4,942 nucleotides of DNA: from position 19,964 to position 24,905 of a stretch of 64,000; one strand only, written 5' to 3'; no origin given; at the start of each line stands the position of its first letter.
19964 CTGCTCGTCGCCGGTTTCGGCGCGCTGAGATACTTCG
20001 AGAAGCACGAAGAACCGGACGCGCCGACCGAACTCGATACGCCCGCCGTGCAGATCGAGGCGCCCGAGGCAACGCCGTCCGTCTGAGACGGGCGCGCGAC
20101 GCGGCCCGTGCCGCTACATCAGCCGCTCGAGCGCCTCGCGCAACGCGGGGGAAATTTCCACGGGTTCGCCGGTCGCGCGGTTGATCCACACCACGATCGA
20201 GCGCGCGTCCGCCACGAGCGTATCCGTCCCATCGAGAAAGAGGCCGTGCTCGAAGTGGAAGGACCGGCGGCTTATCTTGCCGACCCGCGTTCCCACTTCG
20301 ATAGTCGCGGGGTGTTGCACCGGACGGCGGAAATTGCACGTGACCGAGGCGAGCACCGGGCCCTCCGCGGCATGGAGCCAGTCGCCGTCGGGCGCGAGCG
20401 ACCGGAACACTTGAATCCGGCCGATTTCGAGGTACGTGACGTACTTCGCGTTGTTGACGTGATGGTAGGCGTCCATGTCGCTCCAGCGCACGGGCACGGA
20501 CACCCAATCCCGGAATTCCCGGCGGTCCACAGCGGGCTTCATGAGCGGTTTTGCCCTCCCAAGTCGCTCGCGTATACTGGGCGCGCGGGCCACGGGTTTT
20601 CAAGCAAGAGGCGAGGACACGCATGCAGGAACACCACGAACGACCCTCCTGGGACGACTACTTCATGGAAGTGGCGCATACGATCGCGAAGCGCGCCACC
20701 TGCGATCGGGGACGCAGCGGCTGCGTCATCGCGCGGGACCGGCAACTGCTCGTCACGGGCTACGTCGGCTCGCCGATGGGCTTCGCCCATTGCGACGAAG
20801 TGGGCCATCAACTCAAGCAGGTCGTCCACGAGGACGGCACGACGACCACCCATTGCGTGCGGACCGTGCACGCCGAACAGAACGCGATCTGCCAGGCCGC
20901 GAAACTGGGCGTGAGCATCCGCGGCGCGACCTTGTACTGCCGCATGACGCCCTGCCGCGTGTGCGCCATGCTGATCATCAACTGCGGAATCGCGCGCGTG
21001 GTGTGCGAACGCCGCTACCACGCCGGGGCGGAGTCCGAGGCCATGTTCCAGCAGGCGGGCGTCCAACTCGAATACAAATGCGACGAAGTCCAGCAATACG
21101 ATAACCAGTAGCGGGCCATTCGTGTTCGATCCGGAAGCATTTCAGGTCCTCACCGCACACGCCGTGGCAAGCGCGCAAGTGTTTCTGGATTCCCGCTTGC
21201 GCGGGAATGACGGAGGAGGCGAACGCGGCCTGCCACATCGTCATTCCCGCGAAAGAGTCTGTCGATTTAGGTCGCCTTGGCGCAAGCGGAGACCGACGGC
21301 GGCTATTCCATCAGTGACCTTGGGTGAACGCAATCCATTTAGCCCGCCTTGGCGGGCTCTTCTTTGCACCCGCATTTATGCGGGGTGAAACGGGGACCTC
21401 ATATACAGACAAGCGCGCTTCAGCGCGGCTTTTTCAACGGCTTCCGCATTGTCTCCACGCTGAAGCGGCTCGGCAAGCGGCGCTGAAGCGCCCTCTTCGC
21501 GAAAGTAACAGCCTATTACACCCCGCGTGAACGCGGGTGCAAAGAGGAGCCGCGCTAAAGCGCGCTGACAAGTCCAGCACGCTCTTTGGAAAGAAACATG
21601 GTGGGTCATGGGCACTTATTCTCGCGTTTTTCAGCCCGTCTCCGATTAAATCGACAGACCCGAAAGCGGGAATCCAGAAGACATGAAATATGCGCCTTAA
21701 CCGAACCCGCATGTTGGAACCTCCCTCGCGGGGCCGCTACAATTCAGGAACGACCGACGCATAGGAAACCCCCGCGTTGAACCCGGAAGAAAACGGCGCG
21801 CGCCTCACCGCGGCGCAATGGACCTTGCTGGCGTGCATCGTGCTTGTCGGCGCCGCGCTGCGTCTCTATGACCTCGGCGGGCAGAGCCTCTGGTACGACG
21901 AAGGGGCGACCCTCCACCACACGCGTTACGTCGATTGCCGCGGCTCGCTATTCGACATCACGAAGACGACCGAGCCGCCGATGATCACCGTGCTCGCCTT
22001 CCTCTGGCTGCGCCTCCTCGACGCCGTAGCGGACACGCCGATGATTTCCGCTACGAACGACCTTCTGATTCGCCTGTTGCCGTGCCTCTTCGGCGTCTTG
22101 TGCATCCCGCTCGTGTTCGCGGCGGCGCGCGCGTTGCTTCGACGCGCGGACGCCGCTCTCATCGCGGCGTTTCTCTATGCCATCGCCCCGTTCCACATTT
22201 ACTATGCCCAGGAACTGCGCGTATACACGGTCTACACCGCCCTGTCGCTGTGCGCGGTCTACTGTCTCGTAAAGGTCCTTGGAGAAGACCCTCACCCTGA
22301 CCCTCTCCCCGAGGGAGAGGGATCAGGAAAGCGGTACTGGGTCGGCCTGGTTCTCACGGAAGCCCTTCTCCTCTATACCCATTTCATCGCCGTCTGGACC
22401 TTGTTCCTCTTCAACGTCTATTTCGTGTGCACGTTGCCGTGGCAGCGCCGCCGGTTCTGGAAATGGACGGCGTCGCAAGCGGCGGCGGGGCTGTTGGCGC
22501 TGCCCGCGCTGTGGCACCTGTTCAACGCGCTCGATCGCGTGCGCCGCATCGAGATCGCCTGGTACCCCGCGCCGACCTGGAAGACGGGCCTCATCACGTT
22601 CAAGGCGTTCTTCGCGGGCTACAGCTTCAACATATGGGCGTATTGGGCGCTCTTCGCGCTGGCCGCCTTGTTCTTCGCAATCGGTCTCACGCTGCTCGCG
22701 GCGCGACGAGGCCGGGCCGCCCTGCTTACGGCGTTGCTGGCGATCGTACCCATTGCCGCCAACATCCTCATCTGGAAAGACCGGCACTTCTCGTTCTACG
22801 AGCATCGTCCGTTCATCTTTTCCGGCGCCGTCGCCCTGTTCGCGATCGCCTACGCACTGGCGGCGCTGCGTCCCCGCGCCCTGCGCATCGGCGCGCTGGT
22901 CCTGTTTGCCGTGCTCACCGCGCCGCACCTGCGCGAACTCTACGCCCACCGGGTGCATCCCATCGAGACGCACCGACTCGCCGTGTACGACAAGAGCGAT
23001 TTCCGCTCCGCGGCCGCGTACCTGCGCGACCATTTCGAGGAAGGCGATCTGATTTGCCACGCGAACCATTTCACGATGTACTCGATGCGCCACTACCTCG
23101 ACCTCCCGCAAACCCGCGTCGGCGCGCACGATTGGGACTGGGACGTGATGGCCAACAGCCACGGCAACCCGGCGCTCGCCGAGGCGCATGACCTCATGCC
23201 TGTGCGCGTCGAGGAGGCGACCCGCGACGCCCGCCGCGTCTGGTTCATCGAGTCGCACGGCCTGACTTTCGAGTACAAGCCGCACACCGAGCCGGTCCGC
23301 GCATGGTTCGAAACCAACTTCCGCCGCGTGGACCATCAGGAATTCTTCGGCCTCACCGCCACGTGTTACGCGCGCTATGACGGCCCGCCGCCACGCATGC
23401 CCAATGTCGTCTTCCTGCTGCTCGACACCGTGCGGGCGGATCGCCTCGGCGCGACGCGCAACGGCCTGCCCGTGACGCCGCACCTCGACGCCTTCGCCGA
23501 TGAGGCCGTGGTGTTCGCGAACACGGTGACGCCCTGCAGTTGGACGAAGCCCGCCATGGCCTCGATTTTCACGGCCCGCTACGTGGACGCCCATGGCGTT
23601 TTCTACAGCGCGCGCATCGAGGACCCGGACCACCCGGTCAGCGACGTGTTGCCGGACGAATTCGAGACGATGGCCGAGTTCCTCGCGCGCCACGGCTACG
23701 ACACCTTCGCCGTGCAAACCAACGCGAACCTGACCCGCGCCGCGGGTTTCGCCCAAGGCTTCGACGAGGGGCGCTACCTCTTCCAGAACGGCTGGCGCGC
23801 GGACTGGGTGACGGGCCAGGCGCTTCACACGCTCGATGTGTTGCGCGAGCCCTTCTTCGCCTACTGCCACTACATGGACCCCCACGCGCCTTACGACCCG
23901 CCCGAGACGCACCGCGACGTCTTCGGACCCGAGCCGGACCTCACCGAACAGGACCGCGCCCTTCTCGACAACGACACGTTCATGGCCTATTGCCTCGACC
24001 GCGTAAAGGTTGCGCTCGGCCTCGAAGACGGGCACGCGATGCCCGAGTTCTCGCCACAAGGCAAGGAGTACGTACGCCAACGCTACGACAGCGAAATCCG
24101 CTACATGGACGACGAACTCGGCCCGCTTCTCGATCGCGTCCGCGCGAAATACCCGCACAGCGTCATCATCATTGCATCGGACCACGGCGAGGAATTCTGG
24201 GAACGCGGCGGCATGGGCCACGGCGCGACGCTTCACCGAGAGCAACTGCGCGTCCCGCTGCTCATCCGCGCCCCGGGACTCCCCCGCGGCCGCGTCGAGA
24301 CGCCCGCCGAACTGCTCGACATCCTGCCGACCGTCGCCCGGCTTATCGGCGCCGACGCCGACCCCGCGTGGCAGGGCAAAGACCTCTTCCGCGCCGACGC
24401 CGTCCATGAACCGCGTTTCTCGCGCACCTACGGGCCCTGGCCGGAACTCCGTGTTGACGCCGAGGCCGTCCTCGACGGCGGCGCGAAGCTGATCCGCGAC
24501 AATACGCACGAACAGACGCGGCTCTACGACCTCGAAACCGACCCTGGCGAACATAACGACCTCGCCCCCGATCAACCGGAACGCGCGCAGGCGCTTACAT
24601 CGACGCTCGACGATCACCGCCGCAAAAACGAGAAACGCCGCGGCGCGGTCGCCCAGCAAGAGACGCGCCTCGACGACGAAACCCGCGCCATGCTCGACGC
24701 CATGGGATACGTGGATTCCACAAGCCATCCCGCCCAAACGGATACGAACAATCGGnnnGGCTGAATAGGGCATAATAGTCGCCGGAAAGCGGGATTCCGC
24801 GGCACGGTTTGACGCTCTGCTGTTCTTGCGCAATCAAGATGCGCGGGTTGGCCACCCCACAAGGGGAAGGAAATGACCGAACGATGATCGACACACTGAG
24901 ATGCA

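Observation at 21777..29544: Two paralogous GT-C glycosyltransferase plus sulfatase-like modules, one fused and one split, around a secreted TIM-barrel protein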

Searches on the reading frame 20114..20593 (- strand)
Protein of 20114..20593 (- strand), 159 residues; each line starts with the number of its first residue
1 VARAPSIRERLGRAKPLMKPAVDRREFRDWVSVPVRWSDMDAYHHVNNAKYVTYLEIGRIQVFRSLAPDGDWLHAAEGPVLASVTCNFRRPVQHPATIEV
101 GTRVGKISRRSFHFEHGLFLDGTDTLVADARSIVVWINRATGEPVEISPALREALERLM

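Call 13: search_protein_families(library=pfam, proteins=[window:20114-20593:-], max_evalue=0.001)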
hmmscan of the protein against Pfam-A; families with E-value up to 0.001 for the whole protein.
window:20114-20593:- (159 aa): 3 families
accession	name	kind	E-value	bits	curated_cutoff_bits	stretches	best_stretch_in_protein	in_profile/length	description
PF13279.12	4HBT_2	-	8.2e-23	81.6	25.5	1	35-155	1-122/122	Thioesterase-like superfamily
PF03061.28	4HBT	-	2.1e-11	44.4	20.6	1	44-123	2-75/79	Thioesterase superfamily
PF20791.3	Acyl-ACP_TE_C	-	2.5e-08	34.5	21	1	33-55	12-34/101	Acyl-ACP thioesterase C-terminal domain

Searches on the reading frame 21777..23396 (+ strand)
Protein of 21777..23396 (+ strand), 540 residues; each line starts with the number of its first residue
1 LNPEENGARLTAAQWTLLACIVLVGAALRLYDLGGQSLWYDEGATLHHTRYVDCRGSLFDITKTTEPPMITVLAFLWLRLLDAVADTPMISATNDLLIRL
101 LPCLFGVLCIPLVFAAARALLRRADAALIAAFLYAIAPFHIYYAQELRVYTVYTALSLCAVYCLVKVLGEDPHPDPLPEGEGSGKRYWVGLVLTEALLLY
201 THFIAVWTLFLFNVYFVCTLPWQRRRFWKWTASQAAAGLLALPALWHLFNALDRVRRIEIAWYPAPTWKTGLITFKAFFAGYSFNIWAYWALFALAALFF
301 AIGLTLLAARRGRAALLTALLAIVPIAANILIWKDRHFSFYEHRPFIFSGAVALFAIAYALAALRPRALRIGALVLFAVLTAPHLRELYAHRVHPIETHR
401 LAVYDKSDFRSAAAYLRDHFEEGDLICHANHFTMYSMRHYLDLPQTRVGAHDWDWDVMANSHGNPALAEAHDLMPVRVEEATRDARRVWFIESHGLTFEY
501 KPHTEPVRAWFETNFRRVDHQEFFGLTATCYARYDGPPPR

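Call 9: search_protein_families(library=pfam, proteins=[window:21777-23396:+], max_evalue=10)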
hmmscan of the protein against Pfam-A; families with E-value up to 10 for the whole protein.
window:21777-23396:+ (540 aa): 2 families
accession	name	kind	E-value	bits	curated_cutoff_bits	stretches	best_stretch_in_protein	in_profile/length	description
PF13231.12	PMT_2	-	0.00078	20.1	26.1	1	90-246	16-159/160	Dolichyl-phosphate-mannose-protein mannosyltransferase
PF02366.24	PMT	-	3.4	7.6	22.7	1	91-248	78-234/245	Dolichyl-phosphate-mannose-protein mannosyltransferase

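Call 10: search_solved_structures(query=window:21777-23396:+, max_evalue=10)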
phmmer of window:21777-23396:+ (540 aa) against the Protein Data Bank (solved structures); distinct sequences matched with E-value up to 10: 0.

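Call 71: search_solved_structures(query=A4, max_evalue=1, show_alignments=1)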
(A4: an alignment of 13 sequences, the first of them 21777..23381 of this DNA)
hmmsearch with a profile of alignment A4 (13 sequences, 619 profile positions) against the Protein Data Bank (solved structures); distinct sequences matched with E-value up to 1: 2.
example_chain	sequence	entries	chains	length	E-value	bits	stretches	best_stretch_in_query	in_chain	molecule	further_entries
6p25_A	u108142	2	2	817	1.5e-06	30.2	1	10-234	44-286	Dolichyl-phosphate-mannose--protein mannosyltransferase 1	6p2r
9e61_A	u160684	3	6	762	1.9e-06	29.9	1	11-228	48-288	Dolichyl-phosphate-mannose--protein mannosyltransferase 4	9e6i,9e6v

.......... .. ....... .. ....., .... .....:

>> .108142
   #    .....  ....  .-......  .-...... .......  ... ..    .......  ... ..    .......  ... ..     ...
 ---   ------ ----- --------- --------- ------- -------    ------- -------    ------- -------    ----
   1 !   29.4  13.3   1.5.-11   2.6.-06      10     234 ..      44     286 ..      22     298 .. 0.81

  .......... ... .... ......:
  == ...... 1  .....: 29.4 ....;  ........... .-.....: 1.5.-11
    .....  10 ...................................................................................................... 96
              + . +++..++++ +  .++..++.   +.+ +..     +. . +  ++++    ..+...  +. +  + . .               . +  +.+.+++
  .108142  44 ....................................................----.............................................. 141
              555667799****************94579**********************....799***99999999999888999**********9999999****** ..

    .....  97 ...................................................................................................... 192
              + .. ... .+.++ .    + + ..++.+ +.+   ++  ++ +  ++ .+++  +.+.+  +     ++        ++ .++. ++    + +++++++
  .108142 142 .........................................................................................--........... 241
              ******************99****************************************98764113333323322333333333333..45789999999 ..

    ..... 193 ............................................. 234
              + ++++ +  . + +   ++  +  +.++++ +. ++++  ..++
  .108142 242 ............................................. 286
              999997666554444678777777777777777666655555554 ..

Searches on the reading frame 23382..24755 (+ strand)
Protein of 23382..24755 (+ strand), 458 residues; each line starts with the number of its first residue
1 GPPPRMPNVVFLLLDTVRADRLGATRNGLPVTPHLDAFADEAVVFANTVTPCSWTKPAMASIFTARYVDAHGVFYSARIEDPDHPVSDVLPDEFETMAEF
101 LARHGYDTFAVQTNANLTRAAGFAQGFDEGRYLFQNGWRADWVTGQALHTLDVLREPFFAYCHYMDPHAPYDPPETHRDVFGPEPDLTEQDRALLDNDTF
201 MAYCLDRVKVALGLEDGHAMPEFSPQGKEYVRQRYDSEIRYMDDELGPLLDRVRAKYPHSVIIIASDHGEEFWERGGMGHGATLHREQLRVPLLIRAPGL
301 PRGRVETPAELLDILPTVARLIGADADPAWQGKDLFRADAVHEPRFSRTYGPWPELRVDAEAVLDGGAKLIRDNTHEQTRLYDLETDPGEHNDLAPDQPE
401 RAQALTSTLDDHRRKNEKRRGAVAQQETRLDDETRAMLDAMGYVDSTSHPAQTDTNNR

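Call 110: search_solved_structures(query=window:23382-24755:+, max_evalue=1e-8, show_alignments=2)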
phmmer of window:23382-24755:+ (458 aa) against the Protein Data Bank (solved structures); distinct sequences matched with E-value up to 1e-8: 29.
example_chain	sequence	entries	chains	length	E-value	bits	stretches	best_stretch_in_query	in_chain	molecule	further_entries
7oz8_AAA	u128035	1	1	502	8.1e-24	87.4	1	144-398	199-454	Choline-sulfatase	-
4upi_A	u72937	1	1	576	3.6e-17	65.5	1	156-419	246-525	SULFATASE FAMILY PROTEIN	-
4upl_A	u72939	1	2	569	3.9e-17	65.4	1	139-418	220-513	SULFATASE FAMILY PROTEIN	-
4upk_A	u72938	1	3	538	1.2e-15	60.4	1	156-336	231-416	PHOSPHONATE MONOESTER HYDROLASE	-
7stt_A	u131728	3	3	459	1.9e-15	59.8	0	258-426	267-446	N-acetylgalactosamine-6-sulfatase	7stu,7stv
4uph_A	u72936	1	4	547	9.8e-15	57.4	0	140-334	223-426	SULFATASE (SULFURIC ESTER HYDROLASE) PROTEIN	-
9fo1_A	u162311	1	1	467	1.2e-14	57.1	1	234-410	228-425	k-carrageenan sulfatase S1_16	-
6pt6_B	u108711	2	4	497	1.2e-13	53.8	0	5-72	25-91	exo-2S-iota carrageenan S1 sulfatase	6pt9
6ptk_A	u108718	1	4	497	1.9e-13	53.2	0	5-72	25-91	exo-2S-iota carrageenan S1 sulfatase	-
6pt4_B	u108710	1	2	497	2.2e-13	53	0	5-72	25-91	exo-2S-iota carrageenan S1 sulfatase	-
3ed4_A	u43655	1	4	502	3.3e-13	52.4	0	235-400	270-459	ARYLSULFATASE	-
2w8s_A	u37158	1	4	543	5.2e-13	51.7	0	156-344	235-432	PHOSPHONATE MONOESTER HYDROLASE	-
7ana_AAA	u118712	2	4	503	1e-12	50.8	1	230-404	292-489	N-acetylgalactosamine-6-sulfatase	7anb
7pth_A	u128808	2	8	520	1.7e-12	50.1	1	154-398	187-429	Choline sulfatase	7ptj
6g5z_A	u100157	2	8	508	2.6e-12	49.4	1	153-398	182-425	Choline-sulfatase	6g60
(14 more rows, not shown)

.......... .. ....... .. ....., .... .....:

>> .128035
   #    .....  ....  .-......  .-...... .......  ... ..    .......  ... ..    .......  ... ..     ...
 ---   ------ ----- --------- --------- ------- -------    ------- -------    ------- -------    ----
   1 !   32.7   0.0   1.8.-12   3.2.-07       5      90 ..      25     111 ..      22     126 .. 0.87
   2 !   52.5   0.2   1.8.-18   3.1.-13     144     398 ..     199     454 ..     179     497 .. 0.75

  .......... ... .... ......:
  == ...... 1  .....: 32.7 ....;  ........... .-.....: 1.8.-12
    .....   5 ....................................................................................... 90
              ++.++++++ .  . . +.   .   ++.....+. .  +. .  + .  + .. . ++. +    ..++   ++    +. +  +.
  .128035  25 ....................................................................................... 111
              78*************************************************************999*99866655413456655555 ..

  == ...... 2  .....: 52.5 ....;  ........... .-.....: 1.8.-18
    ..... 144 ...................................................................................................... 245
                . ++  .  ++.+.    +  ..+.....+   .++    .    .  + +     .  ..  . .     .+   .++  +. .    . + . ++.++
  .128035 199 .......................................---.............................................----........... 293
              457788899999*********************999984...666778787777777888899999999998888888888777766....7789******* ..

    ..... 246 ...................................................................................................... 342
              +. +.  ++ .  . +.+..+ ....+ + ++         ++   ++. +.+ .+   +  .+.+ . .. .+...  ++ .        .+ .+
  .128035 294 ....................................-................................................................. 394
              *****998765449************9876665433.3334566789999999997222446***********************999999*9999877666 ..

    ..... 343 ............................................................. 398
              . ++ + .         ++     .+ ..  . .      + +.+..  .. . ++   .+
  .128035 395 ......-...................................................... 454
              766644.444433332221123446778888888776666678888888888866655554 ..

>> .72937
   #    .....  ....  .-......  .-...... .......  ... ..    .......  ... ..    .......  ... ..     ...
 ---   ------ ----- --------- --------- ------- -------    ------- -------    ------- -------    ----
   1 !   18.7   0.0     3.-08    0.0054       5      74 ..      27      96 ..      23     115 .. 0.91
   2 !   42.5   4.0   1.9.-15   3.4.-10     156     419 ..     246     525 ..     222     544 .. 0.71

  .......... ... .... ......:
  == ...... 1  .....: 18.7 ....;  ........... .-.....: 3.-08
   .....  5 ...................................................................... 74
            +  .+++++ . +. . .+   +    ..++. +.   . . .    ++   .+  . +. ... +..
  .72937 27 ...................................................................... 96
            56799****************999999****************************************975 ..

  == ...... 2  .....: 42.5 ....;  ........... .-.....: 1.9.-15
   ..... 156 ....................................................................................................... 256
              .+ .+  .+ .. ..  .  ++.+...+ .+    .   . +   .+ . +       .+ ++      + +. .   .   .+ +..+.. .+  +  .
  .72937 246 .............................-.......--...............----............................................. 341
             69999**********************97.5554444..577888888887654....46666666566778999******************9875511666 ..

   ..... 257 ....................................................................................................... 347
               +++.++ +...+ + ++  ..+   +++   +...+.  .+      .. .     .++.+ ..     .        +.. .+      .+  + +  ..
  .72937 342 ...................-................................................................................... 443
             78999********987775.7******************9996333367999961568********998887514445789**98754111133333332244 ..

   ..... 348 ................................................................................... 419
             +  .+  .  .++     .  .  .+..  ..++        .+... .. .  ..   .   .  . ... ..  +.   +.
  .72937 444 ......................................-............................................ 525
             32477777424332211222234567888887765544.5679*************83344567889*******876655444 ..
